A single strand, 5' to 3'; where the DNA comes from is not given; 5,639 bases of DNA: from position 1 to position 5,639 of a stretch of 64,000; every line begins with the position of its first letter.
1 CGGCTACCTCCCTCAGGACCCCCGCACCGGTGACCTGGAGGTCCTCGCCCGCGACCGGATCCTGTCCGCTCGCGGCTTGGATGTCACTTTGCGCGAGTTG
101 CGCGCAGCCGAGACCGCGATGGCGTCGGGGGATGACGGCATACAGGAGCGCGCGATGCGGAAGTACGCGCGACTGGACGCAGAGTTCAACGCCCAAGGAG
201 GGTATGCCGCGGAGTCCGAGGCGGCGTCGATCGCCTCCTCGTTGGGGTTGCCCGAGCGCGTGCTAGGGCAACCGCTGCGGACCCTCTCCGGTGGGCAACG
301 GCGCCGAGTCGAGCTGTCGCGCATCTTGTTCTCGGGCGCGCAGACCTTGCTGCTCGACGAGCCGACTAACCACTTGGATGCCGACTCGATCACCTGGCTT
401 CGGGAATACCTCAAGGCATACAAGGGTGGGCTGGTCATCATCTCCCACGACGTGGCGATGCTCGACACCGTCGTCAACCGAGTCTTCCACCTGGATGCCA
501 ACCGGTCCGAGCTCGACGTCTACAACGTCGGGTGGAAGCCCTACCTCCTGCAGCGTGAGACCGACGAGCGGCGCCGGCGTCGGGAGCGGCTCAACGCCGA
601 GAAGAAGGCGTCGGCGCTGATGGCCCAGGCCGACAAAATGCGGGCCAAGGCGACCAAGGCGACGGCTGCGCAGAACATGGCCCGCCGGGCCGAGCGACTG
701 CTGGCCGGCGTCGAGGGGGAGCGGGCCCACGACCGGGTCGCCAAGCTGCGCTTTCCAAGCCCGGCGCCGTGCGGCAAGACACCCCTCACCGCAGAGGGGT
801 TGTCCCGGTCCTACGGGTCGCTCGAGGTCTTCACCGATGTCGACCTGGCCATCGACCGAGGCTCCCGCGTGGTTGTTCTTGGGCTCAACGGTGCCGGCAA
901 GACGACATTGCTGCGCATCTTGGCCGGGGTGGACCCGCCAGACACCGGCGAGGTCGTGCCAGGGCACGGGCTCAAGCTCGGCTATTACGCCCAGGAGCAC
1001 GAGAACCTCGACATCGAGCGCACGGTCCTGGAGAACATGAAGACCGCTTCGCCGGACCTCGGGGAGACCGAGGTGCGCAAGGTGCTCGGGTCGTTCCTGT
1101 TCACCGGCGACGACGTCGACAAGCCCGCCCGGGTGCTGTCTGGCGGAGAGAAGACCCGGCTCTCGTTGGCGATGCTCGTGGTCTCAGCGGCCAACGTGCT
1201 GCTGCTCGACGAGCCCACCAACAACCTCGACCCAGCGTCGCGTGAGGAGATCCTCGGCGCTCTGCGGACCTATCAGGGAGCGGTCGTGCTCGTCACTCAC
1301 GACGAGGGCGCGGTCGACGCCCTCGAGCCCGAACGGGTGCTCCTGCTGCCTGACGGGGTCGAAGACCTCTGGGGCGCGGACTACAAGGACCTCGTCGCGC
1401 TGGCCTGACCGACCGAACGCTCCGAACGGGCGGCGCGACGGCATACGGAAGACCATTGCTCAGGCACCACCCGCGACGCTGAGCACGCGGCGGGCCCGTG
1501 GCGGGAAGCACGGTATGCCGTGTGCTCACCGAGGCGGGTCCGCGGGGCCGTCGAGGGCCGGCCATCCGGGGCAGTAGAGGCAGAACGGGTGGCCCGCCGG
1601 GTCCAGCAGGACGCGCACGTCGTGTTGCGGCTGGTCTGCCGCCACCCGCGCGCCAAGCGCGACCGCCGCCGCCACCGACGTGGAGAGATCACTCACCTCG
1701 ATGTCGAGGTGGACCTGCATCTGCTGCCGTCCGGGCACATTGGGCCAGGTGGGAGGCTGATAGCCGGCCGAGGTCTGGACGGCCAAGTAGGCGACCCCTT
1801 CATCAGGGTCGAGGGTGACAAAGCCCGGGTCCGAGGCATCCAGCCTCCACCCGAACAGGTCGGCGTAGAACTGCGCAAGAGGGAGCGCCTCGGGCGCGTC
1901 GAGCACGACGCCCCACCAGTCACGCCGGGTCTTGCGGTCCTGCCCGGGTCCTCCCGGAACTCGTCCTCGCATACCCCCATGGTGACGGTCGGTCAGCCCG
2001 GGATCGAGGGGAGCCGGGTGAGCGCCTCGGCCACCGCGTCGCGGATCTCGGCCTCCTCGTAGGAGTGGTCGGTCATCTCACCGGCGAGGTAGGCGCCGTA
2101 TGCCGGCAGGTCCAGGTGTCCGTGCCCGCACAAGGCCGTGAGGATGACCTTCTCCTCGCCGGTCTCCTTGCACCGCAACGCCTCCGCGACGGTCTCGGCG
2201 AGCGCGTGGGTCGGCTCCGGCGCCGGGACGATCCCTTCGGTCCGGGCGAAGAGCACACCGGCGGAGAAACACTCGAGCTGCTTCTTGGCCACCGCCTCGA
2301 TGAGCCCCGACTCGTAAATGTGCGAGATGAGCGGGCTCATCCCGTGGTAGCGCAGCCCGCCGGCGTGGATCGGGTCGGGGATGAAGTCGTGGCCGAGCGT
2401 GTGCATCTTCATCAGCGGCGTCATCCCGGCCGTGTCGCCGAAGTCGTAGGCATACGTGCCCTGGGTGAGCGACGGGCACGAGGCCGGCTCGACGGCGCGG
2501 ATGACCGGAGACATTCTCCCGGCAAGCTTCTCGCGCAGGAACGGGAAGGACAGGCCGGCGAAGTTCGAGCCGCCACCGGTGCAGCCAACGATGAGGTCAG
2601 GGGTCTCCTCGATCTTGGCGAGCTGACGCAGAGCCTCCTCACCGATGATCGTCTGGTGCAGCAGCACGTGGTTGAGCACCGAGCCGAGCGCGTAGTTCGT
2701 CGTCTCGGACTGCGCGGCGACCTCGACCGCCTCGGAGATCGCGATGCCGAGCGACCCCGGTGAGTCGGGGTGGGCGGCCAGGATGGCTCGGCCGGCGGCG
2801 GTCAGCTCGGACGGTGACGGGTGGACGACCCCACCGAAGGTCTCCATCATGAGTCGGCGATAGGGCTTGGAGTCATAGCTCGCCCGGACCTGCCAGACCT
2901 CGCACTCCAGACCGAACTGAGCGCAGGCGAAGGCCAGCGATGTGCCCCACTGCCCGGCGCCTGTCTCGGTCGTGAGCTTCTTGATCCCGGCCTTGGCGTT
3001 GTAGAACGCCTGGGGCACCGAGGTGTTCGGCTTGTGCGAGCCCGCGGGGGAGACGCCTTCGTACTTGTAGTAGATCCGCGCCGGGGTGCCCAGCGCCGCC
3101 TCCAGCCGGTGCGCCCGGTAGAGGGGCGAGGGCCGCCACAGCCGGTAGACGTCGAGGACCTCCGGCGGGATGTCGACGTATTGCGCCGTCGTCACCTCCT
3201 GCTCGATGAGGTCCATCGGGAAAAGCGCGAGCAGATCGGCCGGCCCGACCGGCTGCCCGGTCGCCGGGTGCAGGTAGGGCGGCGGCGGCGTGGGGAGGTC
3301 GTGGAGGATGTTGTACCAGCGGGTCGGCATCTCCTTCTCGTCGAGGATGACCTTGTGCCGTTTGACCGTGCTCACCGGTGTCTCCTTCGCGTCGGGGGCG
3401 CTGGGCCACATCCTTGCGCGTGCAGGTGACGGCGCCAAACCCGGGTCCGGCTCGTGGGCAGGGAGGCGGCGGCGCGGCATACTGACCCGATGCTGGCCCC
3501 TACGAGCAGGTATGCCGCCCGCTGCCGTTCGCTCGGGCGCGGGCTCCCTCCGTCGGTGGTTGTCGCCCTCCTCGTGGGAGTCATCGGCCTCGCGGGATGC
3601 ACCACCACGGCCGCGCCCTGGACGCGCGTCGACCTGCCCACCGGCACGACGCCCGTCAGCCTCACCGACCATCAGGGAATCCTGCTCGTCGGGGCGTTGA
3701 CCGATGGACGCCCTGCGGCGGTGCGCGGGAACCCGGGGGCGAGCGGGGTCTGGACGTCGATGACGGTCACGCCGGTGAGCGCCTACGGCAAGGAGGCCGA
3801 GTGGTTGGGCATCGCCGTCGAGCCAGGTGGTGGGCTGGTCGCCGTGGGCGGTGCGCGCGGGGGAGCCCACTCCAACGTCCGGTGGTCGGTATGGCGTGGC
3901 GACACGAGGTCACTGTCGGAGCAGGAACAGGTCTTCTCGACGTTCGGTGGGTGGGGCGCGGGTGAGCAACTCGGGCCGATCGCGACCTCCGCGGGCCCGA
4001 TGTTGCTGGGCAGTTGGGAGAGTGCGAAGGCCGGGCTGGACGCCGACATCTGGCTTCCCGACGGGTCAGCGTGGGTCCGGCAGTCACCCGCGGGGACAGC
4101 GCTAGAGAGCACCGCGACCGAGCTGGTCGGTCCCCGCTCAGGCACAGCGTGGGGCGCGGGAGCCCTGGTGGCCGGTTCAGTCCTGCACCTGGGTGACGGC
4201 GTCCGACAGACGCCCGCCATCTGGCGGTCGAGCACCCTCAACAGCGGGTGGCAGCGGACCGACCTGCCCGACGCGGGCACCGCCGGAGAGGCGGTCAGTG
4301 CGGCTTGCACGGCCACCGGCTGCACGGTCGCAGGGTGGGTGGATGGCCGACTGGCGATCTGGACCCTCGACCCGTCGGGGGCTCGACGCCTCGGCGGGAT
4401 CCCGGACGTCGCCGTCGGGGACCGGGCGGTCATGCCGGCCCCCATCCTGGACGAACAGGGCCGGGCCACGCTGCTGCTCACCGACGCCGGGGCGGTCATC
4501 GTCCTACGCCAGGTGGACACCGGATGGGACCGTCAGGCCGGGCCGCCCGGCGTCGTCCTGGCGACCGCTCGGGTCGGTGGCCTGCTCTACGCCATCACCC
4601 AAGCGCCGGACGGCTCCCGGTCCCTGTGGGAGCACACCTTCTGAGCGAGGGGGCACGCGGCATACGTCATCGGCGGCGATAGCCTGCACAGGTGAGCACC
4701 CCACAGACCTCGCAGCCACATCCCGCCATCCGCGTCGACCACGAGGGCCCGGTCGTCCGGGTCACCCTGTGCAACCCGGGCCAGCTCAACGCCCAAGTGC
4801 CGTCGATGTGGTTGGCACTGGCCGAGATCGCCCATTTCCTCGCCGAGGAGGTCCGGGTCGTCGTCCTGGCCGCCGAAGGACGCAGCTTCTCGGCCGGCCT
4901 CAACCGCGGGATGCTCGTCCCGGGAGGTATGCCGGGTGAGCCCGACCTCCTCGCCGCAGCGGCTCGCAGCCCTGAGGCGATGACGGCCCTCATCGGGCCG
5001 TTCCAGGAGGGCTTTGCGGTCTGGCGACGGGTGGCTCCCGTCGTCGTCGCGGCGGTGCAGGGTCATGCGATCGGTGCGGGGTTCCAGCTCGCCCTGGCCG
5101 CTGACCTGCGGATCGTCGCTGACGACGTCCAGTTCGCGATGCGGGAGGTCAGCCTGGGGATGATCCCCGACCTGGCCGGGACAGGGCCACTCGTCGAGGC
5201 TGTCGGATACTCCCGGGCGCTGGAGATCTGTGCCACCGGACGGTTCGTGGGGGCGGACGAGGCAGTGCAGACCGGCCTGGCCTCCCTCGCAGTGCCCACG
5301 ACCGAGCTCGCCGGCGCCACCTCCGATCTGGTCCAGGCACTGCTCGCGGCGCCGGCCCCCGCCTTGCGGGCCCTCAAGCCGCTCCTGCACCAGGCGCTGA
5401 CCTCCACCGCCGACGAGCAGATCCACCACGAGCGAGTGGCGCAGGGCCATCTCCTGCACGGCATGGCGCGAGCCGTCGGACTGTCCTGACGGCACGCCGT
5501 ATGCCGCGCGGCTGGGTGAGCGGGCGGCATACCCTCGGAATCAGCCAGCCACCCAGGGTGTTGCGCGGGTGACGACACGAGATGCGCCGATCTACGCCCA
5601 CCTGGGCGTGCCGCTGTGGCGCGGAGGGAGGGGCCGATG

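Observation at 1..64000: Highly iterated non-palindromic octamer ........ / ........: about 100 exact copies in 64 kb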

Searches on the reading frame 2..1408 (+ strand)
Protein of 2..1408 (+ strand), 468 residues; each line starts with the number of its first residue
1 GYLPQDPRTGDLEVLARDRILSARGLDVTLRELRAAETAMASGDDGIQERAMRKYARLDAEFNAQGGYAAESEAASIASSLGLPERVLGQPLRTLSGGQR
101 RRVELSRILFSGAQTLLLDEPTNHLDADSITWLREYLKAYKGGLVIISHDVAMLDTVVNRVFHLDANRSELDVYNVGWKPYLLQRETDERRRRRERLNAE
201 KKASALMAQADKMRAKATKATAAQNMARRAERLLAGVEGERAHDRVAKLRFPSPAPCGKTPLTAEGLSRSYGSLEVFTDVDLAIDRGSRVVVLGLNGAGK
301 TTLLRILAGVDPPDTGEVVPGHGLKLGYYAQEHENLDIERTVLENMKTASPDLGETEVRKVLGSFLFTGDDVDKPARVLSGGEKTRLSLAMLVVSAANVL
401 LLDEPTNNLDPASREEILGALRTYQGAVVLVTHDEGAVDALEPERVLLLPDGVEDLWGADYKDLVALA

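Call 26: search_protein_families(library=pfam, proteins=[window:2-1408:+], max_evalue=0.00001)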
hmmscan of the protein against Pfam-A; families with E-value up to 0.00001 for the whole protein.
window:2-1408:+ (468 aa): 4 families
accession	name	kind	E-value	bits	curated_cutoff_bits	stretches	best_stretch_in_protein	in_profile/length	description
PF00005.33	ABC_tran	-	3.9e-36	125.1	25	2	278-407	2-137/137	ABC transporter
PF13304.12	AAA_21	-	1.7e-16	61.6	27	1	364-438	223-303/304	AAA domain, putative AbiEii toxin, Type IV TA system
PF12848.13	ABC_tran_Xtn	-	3.4e-09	37.1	25.9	1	165-239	2-75/85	ABC transporter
PF02463.25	SMC_N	-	5e-09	36.4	40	0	356-438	121-202/220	RecF/RecN/SMC N terminal domain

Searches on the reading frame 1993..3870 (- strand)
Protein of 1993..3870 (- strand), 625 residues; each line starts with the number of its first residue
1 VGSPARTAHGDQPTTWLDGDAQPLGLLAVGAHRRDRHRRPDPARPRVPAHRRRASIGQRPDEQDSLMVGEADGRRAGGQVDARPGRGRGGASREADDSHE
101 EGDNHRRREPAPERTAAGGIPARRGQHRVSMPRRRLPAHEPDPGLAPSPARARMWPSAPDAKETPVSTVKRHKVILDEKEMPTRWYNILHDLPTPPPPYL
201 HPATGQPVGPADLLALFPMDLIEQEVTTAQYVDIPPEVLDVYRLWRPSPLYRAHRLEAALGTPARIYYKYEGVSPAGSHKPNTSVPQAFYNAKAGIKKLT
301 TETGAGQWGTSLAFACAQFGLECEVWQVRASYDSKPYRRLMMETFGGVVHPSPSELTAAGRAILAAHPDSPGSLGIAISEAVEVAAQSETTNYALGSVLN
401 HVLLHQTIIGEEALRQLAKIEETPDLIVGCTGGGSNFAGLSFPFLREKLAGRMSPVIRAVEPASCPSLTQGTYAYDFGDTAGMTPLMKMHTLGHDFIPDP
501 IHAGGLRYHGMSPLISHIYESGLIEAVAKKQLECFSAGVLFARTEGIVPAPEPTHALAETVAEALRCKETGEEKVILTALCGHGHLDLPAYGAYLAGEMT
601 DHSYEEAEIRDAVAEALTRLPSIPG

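Call 6: search_protein_families(library=pfam, proteins=[window:1993-3870:-])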
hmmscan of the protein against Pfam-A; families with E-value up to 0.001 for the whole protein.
window:1993-3870:- (625 aa): 1 family
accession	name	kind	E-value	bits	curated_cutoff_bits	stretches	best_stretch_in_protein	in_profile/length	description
PF00291.31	PALP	-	1.2e-35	123.8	35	1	244-582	4-295/295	Pyridoxal-phosphate dependent enzyme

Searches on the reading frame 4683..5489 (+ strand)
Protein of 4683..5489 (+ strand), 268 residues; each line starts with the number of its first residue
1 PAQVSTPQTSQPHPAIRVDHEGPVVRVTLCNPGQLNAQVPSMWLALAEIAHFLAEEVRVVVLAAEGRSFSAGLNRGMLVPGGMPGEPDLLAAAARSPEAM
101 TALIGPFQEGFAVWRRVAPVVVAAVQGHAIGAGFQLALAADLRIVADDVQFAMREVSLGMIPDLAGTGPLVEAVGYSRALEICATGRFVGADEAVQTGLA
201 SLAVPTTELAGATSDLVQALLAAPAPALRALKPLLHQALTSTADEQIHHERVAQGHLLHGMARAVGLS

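Call 26: search_protein_families(library=pfam, proteins=[window:4683-5489:+], max_evalue=0.00001)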
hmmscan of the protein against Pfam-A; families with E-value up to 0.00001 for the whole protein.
window:4683-5489:+ (268 aa): 2 families
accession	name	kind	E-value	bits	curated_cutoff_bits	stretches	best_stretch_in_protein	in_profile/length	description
PF00378.25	ECH_1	-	4.9e-36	124.8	27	1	22-258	4-228/251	Enoyl-CoA hydratase/isomerase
PF16113.10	ECH_2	-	1.4e-17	64.7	27.2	1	26-239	3-207/335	Enoyl-CoA hydratase/isomerase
